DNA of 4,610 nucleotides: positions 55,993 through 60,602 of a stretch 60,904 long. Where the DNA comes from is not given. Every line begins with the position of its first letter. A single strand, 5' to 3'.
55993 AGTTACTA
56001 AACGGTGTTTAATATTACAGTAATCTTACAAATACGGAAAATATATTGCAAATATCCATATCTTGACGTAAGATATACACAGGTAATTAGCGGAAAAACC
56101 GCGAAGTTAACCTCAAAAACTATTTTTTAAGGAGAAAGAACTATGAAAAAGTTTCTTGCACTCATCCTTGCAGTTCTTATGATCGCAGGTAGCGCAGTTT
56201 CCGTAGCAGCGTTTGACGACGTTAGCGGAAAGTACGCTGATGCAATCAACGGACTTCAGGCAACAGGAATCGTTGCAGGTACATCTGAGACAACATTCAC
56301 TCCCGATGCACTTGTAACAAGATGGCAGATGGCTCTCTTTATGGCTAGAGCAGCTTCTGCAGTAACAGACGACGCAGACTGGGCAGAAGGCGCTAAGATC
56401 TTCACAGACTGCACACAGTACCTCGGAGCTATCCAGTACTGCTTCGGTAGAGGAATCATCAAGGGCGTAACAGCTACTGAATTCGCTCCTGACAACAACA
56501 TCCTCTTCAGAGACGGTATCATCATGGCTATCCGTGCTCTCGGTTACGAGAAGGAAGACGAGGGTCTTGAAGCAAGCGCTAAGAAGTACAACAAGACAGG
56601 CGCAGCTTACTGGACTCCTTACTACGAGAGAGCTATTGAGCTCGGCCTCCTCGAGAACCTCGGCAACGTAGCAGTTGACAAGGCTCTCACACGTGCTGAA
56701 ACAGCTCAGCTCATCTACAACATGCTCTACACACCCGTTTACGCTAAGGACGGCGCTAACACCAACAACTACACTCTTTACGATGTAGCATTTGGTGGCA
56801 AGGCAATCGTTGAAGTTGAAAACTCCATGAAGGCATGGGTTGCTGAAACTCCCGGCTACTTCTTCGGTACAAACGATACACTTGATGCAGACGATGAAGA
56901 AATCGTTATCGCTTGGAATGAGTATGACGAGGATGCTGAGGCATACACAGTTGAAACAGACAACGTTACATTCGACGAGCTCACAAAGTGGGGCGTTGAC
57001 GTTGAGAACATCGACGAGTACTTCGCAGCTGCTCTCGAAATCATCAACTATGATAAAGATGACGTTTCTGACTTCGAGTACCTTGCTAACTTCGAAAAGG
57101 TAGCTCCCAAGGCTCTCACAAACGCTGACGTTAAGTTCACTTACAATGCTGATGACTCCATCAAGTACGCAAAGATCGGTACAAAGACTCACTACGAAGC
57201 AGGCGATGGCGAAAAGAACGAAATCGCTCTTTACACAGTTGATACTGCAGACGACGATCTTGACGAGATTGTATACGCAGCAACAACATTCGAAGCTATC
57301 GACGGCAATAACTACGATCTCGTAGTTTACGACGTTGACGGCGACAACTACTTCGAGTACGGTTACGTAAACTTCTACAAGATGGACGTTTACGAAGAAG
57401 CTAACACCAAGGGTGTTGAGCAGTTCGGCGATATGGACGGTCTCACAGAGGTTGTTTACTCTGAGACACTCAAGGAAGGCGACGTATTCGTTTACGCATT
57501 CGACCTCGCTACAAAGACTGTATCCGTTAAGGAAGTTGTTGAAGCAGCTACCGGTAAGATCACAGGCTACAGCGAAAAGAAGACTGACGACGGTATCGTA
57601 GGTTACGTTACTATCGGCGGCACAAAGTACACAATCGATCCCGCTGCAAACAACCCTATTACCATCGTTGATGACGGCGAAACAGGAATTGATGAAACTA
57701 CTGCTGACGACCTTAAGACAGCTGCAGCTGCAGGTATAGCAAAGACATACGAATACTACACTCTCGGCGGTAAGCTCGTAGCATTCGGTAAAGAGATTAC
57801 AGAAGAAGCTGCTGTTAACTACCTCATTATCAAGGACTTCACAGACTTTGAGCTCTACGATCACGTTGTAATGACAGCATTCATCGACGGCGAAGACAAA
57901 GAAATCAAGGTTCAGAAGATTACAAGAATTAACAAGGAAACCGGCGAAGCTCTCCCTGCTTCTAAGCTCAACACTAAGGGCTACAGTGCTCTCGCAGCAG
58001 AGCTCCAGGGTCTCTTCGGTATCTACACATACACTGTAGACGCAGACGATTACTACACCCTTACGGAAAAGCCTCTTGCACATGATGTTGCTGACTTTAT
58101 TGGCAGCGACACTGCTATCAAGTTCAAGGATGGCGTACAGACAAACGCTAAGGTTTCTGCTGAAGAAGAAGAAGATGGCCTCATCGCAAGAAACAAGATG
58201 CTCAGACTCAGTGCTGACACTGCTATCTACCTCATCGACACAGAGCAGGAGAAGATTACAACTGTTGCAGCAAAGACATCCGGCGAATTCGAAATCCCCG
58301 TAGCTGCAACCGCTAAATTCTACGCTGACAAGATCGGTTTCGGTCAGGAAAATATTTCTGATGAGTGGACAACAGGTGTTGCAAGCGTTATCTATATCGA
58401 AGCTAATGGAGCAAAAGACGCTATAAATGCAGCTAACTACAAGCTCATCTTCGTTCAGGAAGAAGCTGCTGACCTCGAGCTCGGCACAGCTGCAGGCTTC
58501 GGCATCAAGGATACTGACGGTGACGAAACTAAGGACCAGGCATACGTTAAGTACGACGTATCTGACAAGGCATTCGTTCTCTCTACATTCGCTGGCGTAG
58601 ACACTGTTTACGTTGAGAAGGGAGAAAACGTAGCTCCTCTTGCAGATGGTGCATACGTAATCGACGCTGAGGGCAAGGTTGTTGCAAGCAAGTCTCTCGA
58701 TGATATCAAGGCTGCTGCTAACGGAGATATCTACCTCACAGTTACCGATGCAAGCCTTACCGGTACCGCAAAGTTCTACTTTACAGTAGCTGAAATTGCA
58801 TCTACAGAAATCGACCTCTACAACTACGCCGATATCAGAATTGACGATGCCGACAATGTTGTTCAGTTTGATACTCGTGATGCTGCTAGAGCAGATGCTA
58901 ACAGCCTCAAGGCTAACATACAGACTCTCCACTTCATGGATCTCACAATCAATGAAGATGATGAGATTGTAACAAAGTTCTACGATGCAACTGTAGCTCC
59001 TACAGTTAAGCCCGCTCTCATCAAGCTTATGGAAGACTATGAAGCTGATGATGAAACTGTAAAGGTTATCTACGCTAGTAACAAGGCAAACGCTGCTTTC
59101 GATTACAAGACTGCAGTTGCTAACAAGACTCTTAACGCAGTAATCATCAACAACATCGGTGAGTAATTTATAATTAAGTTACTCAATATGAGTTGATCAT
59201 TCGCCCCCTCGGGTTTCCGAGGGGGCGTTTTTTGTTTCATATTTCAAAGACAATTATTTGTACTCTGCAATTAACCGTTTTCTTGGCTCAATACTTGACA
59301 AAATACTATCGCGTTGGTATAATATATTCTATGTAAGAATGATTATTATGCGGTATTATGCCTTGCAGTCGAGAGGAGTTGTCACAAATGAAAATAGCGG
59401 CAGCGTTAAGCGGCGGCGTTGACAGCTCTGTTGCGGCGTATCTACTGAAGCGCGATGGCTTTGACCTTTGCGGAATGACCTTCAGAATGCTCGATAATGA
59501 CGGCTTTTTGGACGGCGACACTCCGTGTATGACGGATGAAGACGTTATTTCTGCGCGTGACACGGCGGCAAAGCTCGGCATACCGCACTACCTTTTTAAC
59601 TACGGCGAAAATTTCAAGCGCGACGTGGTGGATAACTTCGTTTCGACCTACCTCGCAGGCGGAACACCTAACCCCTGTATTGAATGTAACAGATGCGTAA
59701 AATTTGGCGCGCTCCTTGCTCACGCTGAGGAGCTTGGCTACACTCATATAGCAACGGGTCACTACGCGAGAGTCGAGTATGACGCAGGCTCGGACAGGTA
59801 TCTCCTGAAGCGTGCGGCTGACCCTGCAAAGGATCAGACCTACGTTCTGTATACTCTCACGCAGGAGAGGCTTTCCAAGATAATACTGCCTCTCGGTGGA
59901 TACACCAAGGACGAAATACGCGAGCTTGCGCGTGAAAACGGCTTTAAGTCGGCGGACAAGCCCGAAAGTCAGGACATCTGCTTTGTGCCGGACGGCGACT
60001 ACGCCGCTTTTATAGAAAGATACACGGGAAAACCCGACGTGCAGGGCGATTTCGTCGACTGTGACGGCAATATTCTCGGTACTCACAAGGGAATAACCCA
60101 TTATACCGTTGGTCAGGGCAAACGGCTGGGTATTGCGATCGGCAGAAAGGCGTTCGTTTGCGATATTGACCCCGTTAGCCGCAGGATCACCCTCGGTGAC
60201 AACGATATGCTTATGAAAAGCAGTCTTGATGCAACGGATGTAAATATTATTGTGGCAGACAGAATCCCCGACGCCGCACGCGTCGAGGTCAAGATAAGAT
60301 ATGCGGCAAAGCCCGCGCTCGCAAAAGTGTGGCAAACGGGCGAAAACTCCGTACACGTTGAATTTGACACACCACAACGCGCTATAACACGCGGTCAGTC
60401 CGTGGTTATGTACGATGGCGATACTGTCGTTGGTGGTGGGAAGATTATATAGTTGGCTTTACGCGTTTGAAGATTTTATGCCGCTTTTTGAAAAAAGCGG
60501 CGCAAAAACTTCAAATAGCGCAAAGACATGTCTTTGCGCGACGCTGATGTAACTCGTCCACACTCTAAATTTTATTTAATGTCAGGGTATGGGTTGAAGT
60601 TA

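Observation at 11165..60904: Nearly every long intergenic spacer is assembled from one shared set of hairpin modules (REP/BIME-like mosaic network)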

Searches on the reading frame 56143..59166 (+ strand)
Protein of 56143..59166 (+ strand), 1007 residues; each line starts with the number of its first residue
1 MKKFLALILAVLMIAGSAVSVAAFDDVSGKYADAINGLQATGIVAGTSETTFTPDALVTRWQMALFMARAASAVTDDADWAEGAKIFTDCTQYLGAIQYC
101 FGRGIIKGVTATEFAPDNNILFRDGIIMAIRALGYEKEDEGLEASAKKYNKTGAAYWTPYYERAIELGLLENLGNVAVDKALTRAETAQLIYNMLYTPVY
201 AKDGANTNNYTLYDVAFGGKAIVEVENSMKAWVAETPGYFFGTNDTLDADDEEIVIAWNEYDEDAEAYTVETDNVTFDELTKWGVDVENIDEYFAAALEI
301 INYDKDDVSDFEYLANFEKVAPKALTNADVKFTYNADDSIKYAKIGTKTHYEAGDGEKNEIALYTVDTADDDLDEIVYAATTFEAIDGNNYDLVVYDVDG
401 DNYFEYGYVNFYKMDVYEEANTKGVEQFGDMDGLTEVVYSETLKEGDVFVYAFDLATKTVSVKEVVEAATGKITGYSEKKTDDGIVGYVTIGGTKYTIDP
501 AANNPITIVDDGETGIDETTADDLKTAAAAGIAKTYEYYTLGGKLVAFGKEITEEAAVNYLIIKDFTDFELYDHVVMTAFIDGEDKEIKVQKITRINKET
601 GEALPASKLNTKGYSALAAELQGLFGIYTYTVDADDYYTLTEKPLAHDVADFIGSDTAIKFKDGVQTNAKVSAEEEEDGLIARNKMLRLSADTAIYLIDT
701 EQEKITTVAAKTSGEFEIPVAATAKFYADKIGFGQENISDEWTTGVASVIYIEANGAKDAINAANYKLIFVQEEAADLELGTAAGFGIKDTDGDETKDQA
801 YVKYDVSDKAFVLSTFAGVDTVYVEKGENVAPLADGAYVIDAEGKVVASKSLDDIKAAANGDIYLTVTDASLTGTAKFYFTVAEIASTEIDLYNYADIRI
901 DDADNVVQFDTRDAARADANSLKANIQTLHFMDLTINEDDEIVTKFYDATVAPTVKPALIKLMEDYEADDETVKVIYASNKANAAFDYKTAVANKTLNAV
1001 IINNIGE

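Call 8: search_protein_families(library=ncbifam, proteins=[window:56143-59166:+])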
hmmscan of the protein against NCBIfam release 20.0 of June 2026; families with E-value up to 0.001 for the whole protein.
window:56143-59166:+ (1007 aa): 0 families

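Call 96: search_protein_families(library=pfam, proteins=[window:56143-59166:+], max_evalue=0.0001)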
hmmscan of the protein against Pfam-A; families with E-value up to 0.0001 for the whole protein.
window:56143-59166:+ (1007 aa): 1 family
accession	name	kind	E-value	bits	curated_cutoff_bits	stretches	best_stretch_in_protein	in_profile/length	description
PF00395.25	SLH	-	3.2e-15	56.2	20.8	1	24-64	2-44/44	S-layer homology domain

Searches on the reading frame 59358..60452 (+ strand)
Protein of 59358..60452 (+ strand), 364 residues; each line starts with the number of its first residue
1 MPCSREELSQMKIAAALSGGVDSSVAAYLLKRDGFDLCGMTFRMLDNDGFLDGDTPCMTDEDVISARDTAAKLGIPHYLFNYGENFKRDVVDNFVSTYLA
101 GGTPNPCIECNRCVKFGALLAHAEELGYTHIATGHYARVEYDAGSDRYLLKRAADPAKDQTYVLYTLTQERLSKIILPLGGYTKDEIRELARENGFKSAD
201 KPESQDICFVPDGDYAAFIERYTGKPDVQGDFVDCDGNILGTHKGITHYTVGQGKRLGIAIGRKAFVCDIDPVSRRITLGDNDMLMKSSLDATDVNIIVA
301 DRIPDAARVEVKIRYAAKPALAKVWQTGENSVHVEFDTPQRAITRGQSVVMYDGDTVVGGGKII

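Call 96: search_protein_families(library=pfam, proteins=[window:59358-60452:+], max_evalue=0.0001)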
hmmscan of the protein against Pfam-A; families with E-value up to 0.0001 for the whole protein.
window:59358-60452:+ (364 aa): 5 families
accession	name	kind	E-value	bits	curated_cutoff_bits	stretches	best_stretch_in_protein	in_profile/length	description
PF03054.22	tRNA_Me_trans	-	3.5e-70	236.2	20.6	1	11-211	1-201/202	tRNA methyl transferase HUP domain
PF20258.4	tRNA_Me_trans_C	-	5.4e-18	65.5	20.6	1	290-363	4-77/77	Aminomethyltransferase beta-barrel domain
PF20259.3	tRNA_Me_trans_M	-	1e-12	47.8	27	1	217-280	2-65/66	tRNA methyl transferase PRC-barrel domain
PF02568.20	ThiI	-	4.3e-05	23.6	20.5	0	10-42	3-35/197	Thiamine biosynthesis protein (ThiI)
PF24167.1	DUF7411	-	4.8e-05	23.5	28.7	0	11-109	1-81/194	Family of unknown function (DUF7411)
